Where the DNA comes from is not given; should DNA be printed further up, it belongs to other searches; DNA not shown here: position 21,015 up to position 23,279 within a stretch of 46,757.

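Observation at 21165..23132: A single ORF fuses the T6SS sheath subunits TssB and TssC, isolated from any other T6SS gene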

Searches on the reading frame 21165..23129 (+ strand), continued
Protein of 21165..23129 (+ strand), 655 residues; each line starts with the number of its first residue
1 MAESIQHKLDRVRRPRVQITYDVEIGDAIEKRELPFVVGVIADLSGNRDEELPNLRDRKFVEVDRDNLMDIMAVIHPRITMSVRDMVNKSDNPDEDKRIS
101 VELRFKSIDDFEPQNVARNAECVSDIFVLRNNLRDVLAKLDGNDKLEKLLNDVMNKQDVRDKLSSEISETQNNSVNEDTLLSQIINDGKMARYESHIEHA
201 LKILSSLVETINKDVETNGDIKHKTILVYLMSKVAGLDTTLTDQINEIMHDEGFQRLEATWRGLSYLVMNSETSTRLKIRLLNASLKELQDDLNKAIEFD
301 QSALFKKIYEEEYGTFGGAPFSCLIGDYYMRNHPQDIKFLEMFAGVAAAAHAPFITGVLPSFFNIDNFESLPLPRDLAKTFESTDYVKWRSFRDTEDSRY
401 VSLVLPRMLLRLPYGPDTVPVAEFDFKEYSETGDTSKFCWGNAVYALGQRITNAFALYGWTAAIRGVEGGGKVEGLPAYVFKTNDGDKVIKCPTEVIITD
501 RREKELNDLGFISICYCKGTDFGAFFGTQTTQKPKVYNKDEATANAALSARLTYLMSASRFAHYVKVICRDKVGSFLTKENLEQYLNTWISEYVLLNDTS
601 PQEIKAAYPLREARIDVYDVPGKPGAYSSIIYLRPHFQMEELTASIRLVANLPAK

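Call 15: find_encoding_contigs(protein=P0001, flank=10000, max_places=6)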
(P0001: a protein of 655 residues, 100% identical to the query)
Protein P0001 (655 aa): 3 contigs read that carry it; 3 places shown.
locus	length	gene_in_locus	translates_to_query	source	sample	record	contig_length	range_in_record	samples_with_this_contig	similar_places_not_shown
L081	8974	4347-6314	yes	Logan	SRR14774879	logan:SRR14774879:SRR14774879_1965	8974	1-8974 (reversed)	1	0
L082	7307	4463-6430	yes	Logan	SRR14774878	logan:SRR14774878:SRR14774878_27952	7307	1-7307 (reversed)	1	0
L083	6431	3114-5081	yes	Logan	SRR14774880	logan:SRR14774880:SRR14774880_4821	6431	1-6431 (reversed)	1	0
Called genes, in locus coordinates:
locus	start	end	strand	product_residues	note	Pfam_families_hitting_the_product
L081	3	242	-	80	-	?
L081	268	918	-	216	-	PF04280:Tim44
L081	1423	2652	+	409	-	PF03952:Enolase_N, PF00113:Enolase_C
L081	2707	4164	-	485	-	PF01676:Metalloenzyme, PF06415:iPGM_N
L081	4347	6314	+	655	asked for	PF05591:T6SS_VipA, PF05943:VipB, PF18945:VipB_2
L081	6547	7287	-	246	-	PF02578:Cu-oxidase_4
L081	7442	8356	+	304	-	PF00849:PseudoU_synth_2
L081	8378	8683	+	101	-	-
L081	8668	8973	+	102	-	?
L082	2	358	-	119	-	?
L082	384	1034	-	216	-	PF04280:Tim44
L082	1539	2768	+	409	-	PF03952:Enolase_N, PF00113:Enolase_C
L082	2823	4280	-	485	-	PF01676:Metalloenzyme, PF06415:iPGM_N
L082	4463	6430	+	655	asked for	PF05591:T6SS_VipA, PF05943:VipB, PF18945:VipB_2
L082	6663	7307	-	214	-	?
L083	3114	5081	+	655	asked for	PF05591:T6SS_VipA, PF05943:VipB, PF18945:VipB_2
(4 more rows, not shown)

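Call 35: search_protein_families(library=pfam, proteins=[L022:8896-9363:+, L012:4744-5970:+, L051:12147-12629:+, L020:4118-5878:+, L021:14890-15936:+, L063:5785-8487:+, L032:17653-19665:+, L072:12141-12701:+, L065:18009-18704:+, L038:9330-9914:+], max_evalue=0.01)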
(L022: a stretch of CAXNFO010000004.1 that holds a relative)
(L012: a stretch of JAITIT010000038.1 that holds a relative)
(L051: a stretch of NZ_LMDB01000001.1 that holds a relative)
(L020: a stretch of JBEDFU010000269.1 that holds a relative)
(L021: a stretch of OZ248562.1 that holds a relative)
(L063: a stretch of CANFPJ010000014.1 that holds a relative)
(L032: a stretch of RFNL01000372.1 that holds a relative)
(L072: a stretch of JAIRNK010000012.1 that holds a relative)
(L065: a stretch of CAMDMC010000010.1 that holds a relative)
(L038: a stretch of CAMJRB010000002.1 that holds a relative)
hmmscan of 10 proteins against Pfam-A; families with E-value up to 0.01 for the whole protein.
L022:8896-9363:+ (156 aa): 1 family
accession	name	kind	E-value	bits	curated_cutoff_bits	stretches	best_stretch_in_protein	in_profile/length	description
PF04965.19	GPW_gp25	-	6.1e-12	45.6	27.2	1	39-127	7-91/96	Baseplate wedge protein gp25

L012:4744-5970:+ (409 aa): 4 families
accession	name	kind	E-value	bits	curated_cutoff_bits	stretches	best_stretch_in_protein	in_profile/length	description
PF13180.12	PDZ_2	-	1.1e-07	32.5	27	1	330-406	3-77/80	PDZ domain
PF00595.29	PDZ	-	2.2e-05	25.2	23.2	1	321-376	3-60/81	PDZ domain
PF13365.12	Trypsin_2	-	0.00029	22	27.6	1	125-270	11-144/144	Trypsin-like peptidase domain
PF17820.7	PDZ_6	-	0.0007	19.7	27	1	344-379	1-36/54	PDZ domain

L051:12147-12629:+ (161 aa): 1 family
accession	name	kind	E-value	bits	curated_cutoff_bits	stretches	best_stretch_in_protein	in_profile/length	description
PF05638.18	T6SS_HCP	-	2.1e-26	93.1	23.5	1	12-135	6-128/129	Type VI secretion system effector, Hcp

L020:4118-5878:+ (587 aa): 1 family
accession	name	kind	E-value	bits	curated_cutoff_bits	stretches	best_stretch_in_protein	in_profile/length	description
PF05947.17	T6SS_TssF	-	4.7e-166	554.3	25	1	5-583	2-607/608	Type VI secretion system, TssF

L021:14890-15936:+ (349 aa): 1 family
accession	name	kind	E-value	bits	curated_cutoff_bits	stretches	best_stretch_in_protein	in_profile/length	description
PF06996.16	T6SS_TssG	-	1.7e-69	234.9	24.6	1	14-313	2-303/304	Type VI secretion, TssG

L063:5785-8487:+ (901 aa): 24 families
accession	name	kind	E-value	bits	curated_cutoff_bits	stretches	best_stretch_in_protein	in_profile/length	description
PF07724.20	AAA_2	-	1.1e-53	182.1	27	1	625-789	1-163/166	AAA domain (Cdc48 subfamily)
PF17871.7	AAA_lid_9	-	1.4e-30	105.7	22.8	1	380-465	3-88/104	AAA lid domain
PF00004.35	AAA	-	3.9e-20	73.1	21.2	2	239-370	2-124/131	ATPase family associated with various cellular activities (AAA)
PF10431.15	ClpB_D2-small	-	2.1e-13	50.5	21.9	1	797-869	1-72/81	C-terminal, D2-small domain, of ClpB protein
PF07728.20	AAA_5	-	1.5e-12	48.1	22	1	630-748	2-122/139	AAA domain (dynein-related subfamily)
PF13191.12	AAA_16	-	3.5e-12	47.6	32.6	1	216-318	2-143/167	AAA ATPase domain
PF13401.12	AAA_22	-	5.1e-11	43.4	27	1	234-328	4-97/130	AAA domain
PF05621.17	TniB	-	3.9e-06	26.9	22.4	1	224-375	24-185/189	Bacterial TniB protein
PF12775.13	AAA_7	-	1.3e-05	25.2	25.8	0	630-672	36-78/181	P-loop containing dynein motor region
PF01637.24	ATPase_2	-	6.2e-05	23.4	33.2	0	219-325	4-128/225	ATPase domain predominantly from Archaea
PF13173.12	AAA_14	-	8.8e-05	23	27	0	629-670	4-43/129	AAA domain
PF20720.3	nSTAND3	-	0.00022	21.4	27.2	0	225-262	9-44/155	Novel STAND NTPase 3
PF00158.32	Sigma54_activat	-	0.00023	21.4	20.2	0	630-754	25-149/168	Sigma-54 interaction domain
PF01695.23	IstB_IS21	-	0.0003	20.8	24.1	0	224-298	81-151/238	IstB-like ATP binding protein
PF13481.12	AAA_25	-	0.00047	20.3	27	0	219-311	18-107/195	AAA domain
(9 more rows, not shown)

L032:17653-19665:+ (671 aa): 4 families
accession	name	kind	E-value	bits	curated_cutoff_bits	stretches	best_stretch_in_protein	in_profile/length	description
PF05954.17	Phage_GPD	-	3e-76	257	30.1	1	32-327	2-304/305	Phage tail baseplate hub (GPD)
PF22178.3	Gp5_trimer_C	-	9e-18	64.9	30.9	1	456-570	1-112/112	Bacteriophage T4 gp5 C-terminal trimerisation domain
PF04717.18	Phage_base_V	-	3.1e-16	59.9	23.8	1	372-439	12-75/75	Type VI secretion system/phage-baseplate injector OB domain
PF20093.5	DUF6484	-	0.00016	22.7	27.6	1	415-438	38-61/61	Domain of unknown function (DUF6484)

L072:12141-12701:+ (187 aa): 0 families

L065:18009-18704:+ (232 aa): 1 family
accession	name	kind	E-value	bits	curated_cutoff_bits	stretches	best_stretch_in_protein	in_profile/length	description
PF07661.19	MORN_2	-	1.1e-14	53.2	29.6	0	150-169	1-20/22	MORN repeat variant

L038:9330-9914:+ (195 aa): 1 family
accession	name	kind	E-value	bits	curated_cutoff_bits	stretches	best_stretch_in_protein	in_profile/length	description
PF02660.20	G3P_acyltransf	-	2e-43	148.8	24.1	1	13-184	2-164/164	Glycerol-3-phosphate acyltransferase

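Call 43: search_protein_families(library=pfam, proteins=[L027:843-2510:-, L027:2494-3483:-, L027:3458-4978:-, L027:5358-6332:-, L027:6728-7657:-, L027:7751-8929:+, L027:13680-14696:+, L027:15906-16997:-, L027:17028-17402:-, L027:17604-18977:-], max_evalue=0.01)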
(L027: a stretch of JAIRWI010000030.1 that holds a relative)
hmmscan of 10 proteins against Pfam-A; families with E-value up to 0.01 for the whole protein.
L027:843-2510:- (556 aa): 0 families

L027:2494-3483:- (330 aa): 4 families
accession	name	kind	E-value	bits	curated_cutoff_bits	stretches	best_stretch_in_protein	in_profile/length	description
PF07479.19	NAD_Gly3P_dh_C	-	1.5e-39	135.8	25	1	183-324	1-141/142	NAD-dependent glycerol-3-phosphate dehydrogenase C-terminus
PF01210.29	NAD_Gly3P_dh_N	-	1.6e-22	80.6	23.1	1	10-154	1-148/158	NAD-dependent glycerol-3-phosphate dehydrogenase N-terminus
PF20618.3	GPD_NAD_C_bact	-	2.1e-15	57.4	27.6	1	243-310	1-66/66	Bacterial GPD, NAD-dependent C-terminal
PF02558.23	ApbA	-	0.0024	17.9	22.2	1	11-115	1-104/150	Ketopantoate reductase PanE/ApbA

L027:3458-4978:- (507 aa): 4 families
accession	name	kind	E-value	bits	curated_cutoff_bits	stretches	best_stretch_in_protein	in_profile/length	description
PF09334.17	tRNA-synt_1g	-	1.2e-111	373.8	20.1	2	137-359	162-390/391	tRNA synthetases class I (M)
PF00133.28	tRNA-synt_1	-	2.4e-30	106.1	22.7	2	8-215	28-244/414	tRNA synthetases class I (I, L, M and V)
PF01406.26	tRNA-synt_1e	-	3.4e-14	53.3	27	2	14-128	19-133/301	tRNA synthetases class I (C) catalytic domain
PF08264.19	Anticodon_1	-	7.1e-06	26.4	25.1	1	381-475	1-96/148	Anticodon-binding domain of tRNA ligase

L027:5358-6332:- (325 aa): 1 family
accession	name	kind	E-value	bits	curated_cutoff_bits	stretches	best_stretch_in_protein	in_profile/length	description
PF06996.16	T6SS_TssG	-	2.4e-35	122.7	24.6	1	14-306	2-302/304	Type VI secretion, TssG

L027:6728-7657:- (310 aa): 2 families
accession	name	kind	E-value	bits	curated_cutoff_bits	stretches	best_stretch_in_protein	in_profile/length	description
PF02401.23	LYTB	-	2.2e-73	247.3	24.5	1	20-297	3-267/267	LytB protein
PF00762.24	Ferrochelatase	-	0.0066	15.9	27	0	16-97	117-200/317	Ferrochelatase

L027:7751-8929:+ (393 aa): 0 families

L027:13680-14696:+ (339 aa): 1 family
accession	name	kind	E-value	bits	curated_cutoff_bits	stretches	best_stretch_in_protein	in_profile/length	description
PF02606.20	LpxK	-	2.1e-67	228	27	1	23-331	2-326/328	Tetraacyldisaccharide-1-P 4'-kinase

L027:15906-16997:- (364 aa): 1 family
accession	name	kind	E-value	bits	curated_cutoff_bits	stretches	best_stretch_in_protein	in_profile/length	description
PF00342.24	PGI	-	1.8e-19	70.2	22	1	12-363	81-472/486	Phosphoglucose isomerase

L027:17028-17402:- (125 aa): 1 family
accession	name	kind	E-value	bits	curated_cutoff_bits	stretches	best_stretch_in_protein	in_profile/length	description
PF04965.19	GPW_gp25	-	1.8e-05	24.9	27.2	1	25-113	5-94/96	Baseplate wedge protein gp25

L027:17604-18977:- (458 aa): 30 families (the best 25 are shown)
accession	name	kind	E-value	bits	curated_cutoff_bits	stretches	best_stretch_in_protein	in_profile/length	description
PF00005.33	ABC_tran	-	6.1e-36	124.5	25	2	284-415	2-137/137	ABC transporter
PF13304.12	AAA_21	-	4.5e-17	63.5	27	2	393-442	244-299/304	AAA domain, putative AbiEii toxin, Type IV TA system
PF02463.25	SMC_N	-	5.2e-16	59.2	40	1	384-449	134-205/220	RecF/RecN/SMC N terminal domain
PF13555.12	AAA_29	-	3.5e-07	30.3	27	0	293-310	22-39/61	P-loop containing region of AAA domain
PF13476.12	AAA_23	-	5e-07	31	27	0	296-313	22-39/201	AAA domain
PF13191.12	AAA_16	-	5.3e-07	30.7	32.6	1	293-430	24-156/167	AAA ATPase domain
PF00004.35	AAA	-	6.1e-07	30.4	21.2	0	34-97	3-65/131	ATPase family associated with various cellular activities (AAA)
PF13401.12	AAA_22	-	1.6e-06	28.9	27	0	293-419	5-98/130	AAA domain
PF05729.18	NACHT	-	1.6e-05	25.3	26.7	0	296-315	3-22/167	NACHT domain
PF03193.22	RsgA_GTPase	-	1.7e-05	25.1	30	0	30-58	107-135/174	RsgA GTPase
PF00931.28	NB-ARC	-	2.3e-05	24.2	23.5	1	293-319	18-45/248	NB-ARC domain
PF13558.12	SbcC_Walker_B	-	2.6e-05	24.8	27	0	377-429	23-88/90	SbcC/RAD50-like, Walker B motif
PF01926.29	MMR_HSR1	-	4.8e-05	23.9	21.9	0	31-57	1-26/113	50S ribosome-binding GTPase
PF13479.12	AAA_24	-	5.4e-05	23.6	27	0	31-57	4-30/195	AAA domain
PF13166.12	AAA_13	-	7.6e-05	22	36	0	298-320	21-43/713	AAA domain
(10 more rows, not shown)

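Call 45: find_homologous_proteins(query=L027:5358-6332:-, max_evalue=0.00001)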
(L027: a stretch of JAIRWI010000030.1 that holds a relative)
Query L027:5358-6332:- (325 aa): 25 proteins with E <= 0.00001 among 2032 candidates.
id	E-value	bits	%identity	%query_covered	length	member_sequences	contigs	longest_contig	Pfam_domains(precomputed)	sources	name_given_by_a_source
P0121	1.1e-208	710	100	100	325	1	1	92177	PF06996.17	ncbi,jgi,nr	ncbi:MAG: type VI secretion system baseplate subunit TssG [Holosporales bacterium]|jgi:predicted com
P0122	6.7e-85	303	50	94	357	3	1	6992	PF06996.17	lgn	-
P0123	7.1e-83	297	47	98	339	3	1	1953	PF06996.17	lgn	-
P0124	1.4e-82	296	47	99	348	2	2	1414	PF06996.17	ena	-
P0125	1.5e-82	296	48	98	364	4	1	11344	PF06996.17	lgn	-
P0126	1.8e-82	295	48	98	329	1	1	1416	PF06996.17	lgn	-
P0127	1.8e-81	292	48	98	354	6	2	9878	PF06996.17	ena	-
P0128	1.8e-81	292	47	99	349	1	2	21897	PF06996.17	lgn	-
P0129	1.9e-80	289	47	98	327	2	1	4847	PF06996.17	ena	-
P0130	2.7e-80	288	47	96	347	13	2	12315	PF06996.17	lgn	-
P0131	2.4e-79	285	50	94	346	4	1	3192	PF06996.17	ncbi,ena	-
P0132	6.1e-79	284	46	98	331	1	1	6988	PF06996.17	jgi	jgi:type VI secretion system protein ImpH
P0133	4.4e-78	281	47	98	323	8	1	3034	PF06996.17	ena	-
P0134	1.2e-77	279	45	98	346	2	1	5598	PF06996.17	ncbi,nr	ncbi:MAG: type VI secretion system baseplate subunit TssG [Holosporales bacterium]|nr:type VI secret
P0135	4.7e-77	278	47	98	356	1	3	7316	PF06996.17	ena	-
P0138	2.1e-75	272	46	94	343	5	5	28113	PF06996.17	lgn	-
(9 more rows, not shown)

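Call 47: find_encoding_contigs(protein=P0125, flank=6000, max_places=4)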
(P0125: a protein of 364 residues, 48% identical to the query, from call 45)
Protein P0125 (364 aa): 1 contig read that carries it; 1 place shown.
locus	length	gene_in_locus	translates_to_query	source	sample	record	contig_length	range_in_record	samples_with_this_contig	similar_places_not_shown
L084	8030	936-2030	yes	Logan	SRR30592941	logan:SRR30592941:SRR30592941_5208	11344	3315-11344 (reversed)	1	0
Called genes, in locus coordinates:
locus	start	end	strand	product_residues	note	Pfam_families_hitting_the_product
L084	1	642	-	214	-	?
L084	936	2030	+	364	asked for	PF06996:T6SS_TssG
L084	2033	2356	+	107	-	-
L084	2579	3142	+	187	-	PF08207:EFP_N, PF01132:EFP, PF09285:Elong-fact-P_C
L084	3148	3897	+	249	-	PF00459:Inositol_P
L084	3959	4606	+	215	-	PF02190:LON_substr_bdg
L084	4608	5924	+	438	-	PF00919:UPF0004, PF04055:Radical_SAM, PF01938:TRAM (weak)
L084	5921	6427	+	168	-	PF02130:YbeY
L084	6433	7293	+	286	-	PF00571:CBS (weak), PF03471:CorC_HlyC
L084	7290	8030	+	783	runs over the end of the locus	PF02739:5_3_exonuc_N, PF01367:5_3_exonuc, PF00476:DNA_pol_A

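Call 48: find_encoding_contigs(protein=P0122, flank=6000, max_places=4)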
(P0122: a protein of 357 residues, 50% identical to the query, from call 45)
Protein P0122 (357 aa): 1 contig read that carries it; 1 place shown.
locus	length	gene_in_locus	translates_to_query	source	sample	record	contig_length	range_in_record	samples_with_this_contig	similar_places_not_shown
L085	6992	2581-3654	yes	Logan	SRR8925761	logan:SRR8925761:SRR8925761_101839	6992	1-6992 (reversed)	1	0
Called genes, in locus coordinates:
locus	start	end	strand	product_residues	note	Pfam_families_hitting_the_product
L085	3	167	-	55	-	?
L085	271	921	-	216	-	PF01148:CTP_transf_1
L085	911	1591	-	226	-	PF01255:Prenyltransf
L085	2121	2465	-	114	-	-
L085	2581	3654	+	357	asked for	PF06996:T6SS_TssG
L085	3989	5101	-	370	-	-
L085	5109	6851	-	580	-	PF03485:Arg_tRNA_synt_N, PF00133:tRNA-synt_1 (faint), PF00750:tRNA-synt_1d, PF01921:tRNA-synt_1f (faint), PF01406:tRNA-synt_1e (faint), PF05746:DALR_1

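Call 49: find_encoding_contigs(protein=P0120, flank=10000, max_places=3)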
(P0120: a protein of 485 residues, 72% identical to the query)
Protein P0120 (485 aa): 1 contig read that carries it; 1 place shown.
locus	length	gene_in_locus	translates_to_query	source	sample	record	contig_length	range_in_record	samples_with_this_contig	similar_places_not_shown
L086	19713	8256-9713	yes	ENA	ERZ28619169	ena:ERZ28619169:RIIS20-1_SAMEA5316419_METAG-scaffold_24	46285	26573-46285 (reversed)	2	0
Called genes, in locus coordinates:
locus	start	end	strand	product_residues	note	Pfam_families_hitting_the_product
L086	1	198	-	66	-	?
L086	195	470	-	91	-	PF00203:Ribosomal_S19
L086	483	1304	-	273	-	PF00181:Ribosomal_L2_N, PF03947:Ribosomal_L2_C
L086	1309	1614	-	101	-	PF00276:Ribosomal_L23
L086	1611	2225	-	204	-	PF00573:Ribosomal_L4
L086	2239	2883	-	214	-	PF00297:Ribosomal_L3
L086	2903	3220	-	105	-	PF00338:Ribosomal_S10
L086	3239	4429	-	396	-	PF00009:GTP_EFTU, PF03144:GTP_EFTU_D2, PF03143:GTP_EFTU_D3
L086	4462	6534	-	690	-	PF00009:GTP_EFTU, PF03144:GTP_EFTU_D2, PF22042:EF-G_D2, PF14492:EFG_III, PF03764:EFG_IV, PF00679:EFG_C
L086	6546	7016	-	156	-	PF00177:Ribosomal_S7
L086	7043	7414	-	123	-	PF00164:Ribosom_S12_S23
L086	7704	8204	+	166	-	PF05591:T6SS_VipA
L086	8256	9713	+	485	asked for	PF05943:VipB, PF18945:VipB_2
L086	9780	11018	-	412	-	PF00083:Sugar_tr, PF07690:MFS_1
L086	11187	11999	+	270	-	PF25917:BSH_RND, PF25973:BSH_CzcB, PF25984:BSH_YknX (weak), PF25990:Beta-barrel_YknX (weak)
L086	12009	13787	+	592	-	PF00005:ABC_tran, PF02463:SMC_N (faint), PF13476:AAA_23 (faint), PF13555:AAA_29 (faint), PF20720:nSTAND3 (faint), PF25199:nSTAND_NTPase5 (faint), PF13304:AAA_21 (faint), PF00005:ABC_tran, +1 more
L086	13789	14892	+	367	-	PF12679:ABC2_membrane_2, PF12698:ABC2_membrane_3, PF01061:ABC2_membrane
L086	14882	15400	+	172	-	PF02075:RuvC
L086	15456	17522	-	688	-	PF01138:RNase_PH, PF03725:RNase_PH_C, PF03726:PNPase, PF01138:RNase_PH, PF00013:KH_1, PF00575:S1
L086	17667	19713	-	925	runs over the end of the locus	PF00133:tRNA-synt_1, PF01921:tRNA-synt_1f (faint), PF09334:tRNA-synt_1g, PF13603:tRNA-synt_1_2 (weak), PF01406:tRNA-synt_1e (weak), PF08264:Anticodon_1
